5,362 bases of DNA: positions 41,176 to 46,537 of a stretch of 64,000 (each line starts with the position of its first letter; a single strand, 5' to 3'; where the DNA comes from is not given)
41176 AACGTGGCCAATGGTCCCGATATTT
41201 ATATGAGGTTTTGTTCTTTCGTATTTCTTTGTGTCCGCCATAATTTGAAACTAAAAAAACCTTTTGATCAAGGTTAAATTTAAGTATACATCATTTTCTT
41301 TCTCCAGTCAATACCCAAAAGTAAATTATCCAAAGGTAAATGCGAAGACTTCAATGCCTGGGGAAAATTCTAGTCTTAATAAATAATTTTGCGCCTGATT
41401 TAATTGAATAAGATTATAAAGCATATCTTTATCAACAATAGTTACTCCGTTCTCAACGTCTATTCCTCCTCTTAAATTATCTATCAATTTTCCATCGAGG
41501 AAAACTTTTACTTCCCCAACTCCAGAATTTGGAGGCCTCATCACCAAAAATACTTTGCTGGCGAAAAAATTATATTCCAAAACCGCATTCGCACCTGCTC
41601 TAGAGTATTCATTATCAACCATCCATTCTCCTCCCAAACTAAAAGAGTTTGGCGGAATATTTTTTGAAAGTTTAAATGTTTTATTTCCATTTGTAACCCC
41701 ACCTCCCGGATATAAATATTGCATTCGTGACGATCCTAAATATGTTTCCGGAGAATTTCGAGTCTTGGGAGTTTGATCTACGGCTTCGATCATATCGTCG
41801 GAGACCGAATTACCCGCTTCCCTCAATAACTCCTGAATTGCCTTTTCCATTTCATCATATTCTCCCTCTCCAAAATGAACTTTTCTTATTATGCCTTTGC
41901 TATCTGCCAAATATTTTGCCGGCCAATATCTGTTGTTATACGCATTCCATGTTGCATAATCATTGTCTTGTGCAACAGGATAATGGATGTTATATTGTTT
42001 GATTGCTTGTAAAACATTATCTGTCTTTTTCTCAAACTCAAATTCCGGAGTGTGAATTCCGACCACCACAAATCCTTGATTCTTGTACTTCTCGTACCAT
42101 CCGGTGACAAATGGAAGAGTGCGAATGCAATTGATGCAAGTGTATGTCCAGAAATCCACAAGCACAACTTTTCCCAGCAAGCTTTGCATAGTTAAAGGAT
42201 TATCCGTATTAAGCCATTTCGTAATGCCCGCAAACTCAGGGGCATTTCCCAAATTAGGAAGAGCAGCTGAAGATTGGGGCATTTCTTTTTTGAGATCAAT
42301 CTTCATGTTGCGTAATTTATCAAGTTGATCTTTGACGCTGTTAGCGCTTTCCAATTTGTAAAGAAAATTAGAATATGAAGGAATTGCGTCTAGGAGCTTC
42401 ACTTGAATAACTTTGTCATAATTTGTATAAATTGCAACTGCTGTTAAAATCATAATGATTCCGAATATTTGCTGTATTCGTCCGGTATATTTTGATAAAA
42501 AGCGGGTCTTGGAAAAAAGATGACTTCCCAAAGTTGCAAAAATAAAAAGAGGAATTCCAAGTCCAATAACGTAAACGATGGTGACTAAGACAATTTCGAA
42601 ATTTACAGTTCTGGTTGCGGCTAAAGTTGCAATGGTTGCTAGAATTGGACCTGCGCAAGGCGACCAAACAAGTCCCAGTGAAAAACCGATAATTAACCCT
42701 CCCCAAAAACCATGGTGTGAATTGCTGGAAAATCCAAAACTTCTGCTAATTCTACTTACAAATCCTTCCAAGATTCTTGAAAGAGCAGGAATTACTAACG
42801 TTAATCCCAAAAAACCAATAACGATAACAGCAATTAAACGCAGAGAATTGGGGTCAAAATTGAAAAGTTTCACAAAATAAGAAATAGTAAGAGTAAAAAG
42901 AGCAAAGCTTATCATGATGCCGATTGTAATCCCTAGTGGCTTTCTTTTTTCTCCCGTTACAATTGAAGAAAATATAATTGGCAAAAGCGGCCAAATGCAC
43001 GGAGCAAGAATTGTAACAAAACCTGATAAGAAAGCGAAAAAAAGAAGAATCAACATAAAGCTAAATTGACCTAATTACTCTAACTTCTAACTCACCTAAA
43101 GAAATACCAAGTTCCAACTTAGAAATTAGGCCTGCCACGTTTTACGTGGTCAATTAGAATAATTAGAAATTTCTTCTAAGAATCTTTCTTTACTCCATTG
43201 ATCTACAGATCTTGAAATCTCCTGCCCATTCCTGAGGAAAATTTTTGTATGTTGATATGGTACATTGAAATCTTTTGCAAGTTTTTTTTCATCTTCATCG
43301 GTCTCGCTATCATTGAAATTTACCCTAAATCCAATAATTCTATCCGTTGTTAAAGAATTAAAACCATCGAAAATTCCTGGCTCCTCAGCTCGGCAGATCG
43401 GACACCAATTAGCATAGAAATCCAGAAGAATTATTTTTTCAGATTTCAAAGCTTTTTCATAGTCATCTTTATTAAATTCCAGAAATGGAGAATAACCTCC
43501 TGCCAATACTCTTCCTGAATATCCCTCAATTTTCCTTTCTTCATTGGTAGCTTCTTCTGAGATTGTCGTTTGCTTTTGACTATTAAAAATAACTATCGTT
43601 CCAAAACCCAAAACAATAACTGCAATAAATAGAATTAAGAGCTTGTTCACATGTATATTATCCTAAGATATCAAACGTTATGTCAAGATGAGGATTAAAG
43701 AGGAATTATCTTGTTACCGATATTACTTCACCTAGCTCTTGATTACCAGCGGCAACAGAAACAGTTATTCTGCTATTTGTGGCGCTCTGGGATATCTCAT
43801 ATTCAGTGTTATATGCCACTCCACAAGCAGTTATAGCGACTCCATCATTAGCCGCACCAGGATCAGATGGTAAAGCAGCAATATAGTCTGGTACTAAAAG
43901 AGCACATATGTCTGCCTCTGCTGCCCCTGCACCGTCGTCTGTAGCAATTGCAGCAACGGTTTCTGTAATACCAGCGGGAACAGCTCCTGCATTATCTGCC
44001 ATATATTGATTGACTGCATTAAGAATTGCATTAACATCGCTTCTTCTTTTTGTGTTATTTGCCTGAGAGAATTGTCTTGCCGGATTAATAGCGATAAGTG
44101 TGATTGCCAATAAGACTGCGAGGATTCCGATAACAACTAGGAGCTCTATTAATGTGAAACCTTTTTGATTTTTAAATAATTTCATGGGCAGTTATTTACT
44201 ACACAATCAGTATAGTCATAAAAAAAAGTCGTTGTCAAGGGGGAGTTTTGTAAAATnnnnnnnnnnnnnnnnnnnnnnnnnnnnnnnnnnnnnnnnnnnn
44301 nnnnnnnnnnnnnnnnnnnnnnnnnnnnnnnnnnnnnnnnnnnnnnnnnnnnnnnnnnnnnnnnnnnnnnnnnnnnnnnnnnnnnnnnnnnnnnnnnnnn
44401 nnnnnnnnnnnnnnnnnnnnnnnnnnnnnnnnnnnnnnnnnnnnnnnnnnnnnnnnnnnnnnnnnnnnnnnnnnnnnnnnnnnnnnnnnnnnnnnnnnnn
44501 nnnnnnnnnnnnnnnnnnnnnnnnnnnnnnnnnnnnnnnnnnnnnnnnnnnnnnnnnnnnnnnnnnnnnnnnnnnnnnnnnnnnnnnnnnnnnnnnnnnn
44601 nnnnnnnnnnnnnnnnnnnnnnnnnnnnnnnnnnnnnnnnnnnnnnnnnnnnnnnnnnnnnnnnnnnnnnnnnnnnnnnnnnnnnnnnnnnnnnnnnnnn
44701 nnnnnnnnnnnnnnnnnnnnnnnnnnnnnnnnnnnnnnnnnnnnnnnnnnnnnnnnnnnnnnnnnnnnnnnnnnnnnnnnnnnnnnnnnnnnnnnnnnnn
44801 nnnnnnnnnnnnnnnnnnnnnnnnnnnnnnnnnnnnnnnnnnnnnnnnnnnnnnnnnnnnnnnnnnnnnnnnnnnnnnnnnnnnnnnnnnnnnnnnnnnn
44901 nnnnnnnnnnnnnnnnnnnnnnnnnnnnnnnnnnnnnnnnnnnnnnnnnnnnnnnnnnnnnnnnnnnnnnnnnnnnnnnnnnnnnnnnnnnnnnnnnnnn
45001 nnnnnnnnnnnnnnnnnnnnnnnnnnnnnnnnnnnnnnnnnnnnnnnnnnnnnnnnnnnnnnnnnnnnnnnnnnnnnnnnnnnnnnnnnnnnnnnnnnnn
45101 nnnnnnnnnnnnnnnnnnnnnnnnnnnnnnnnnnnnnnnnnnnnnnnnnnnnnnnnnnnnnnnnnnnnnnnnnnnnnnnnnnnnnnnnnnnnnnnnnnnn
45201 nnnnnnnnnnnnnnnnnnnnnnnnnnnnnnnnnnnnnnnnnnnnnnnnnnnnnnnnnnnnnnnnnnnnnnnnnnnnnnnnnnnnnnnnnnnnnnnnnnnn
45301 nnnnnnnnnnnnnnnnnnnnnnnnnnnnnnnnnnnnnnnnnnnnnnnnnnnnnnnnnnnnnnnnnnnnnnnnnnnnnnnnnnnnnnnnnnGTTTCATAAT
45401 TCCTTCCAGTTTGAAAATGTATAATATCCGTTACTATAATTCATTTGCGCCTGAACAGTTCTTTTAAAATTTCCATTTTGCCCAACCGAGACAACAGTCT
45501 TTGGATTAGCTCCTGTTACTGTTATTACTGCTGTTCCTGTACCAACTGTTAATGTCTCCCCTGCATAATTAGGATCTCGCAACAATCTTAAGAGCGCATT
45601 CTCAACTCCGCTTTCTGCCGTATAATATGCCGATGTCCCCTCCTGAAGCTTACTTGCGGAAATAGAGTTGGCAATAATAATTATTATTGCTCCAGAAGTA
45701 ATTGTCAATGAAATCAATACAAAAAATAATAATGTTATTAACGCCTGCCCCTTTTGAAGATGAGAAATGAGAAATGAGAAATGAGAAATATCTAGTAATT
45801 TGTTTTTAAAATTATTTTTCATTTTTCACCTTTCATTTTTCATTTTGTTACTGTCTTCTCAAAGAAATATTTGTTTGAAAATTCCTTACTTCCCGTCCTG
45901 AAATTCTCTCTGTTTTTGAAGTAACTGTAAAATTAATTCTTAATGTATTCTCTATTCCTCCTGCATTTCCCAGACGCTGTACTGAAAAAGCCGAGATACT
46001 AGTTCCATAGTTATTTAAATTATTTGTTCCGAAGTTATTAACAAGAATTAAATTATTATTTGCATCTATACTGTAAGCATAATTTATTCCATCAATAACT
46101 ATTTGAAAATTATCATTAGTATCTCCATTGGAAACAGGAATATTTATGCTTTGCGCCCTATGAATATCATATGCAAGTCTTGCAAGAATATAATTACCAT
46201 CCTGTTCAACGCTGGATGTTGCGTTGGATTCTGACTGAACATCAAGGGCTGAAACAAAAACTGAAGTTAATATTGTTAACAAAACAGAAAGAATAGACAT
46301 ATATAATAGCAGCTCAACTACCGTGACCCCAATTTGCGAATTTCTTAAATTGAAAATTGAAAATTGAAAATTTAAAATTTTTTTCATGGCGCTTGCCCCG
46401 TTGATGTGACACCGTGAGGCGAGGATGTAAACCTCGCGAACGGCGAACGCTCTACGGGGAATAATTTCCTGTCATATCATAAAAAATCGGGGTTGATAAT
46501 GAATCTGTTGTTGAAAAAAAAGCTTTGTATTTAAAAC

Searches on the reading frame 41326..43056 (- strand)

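Call 72: search_protein_families(library=pfam, proteins=[window:41326-43056:-])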
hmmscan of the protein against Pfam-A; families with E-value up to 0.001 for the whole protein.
window:41326-43056:- (576 aa): 6 families
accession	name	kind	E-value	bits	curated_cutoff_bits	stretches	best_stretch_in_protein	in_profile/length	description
PF17991.7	Thioredoxin_10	-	1.6e-29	103.7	27.1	1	435-576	1-142/142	Thioredoxin like C-terminal domain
PF02683.22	DsbD_TM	-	3.2e-12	46.7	27.1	1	3-210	3-215/219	Cytochrome C biogenesis protein transmembrane domain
PF13905.12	Thioredoxin_8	-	8.1e-11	42.6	27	1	295-389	1-93/94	Thioredoxin-like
PF00578.27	AhpC-TSA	-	2.6e-10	40.7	26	1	272-392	5-123/124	AhpC/TSA family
PF08534.16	Redoxin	-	6.5e-10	39.4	26.6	1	272-399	6-137/148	Redoxin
PF13386.12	DsbD_2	-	0.00081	19.8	24.9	0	8-207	2-198/199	Cytochrome C biogenesis protein transmembrane region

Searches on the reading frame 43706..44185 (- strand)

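Call 115: search_protein_families(library=ncbifam, proteins=[window:43706-44185:-], max_evalue=0.001)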
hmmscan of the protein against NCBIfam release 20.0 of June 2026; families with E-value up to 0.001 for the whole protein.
window:43706-44185:- (159 aa): 10 families
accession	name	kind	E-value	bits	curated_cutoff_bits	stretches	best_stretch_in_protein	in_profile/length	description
TIGR01710.1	typeII_sec_gspG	equivalog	7.8e-09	35.7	88.85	1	8-82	1-71/134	type II secretion system major pseudopilin GspG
TIGR02532.1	IV_pilin_GFxxxE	domain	1.6e-08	34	16.3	1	7-30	1-24/24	prepilin-type N-terminal cleavage/methylation domain-containing protein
NF007862.0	PRK10574.1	equivalog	9.7e-07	29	138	1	5-32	2-29/145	prepilin peptidase-dependent pilin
NF041013.1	T4P_ComGE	equivalog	1.2e-06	28.5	49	1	5-66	1-61/83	competence type IV pilus minor pilin ComGE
TIGR01708.2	typeII_sec_gspH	equivalog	2.1e-06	27.8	80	1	7-48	1-42/169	type II secretion system minor pseudopilin GspH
NF040999.1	pilin_ComGC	equivalog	4.3e-06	26.8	75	1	7-65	1-57/84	competence type IV pilus major pilin ComGC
TIGR02596.1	TIGR02596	subfamily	6.3e-05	23.1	70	1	10-43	1-34/196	Verru_Chthon cassette protein D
NF007800.0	PRK10506.1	equivalog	0.00014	21.7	158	1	4-34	5-35/163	prepilin peptidase-dependent protein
NF040982.1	ComGD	equivalog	0.00043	20.7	70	1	7-36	1-29/139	competence type IV pilus minor pilin ComGD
NF047828.1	T3SSXpsI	equivalog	0.00067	19.7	150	1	7-47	1-42/132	type II secretion system protein XpsI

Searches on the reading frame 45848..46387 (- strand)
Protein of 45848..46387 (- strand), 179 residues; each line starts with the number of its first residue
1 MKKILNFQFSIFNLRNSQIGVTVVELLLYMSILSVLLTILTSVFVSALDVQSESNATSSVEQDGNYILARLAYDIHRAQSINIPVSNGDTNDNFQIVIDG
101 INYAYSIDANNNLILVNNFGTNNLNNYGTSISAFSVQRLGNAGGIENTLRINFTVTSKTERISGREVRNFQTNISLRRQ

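Call 79: search_protein_families(library=pfam, proteins=[window:45848-46387:-], max_evalue=0.00001)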
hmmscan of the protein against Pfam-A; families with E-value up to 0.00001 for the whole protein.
window:45848-46387:- (179 aa): 0 families

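Call 115: search_protein_families(library=ncbifam, proteins=[window:45848-46387:-], max_evalue=0.001)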
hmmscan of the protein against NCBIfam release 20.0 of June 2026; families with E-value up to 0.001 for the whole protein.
window:45848-46387:- (179 aa): 2 families
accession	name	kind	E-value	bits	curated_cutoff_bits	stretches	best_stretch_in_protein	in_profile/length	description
TIGR02599.1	TIGR02599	subfamily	7.7e-05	22.1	256.5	1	21-59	2-40/361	Verru_Chthon cassette protein C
NF038304.1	EPS_HpsC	equivalog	0.0005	19.7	200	1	2-78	4-80/318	hormogonium polysaccharide secretion pseudopilin HpsC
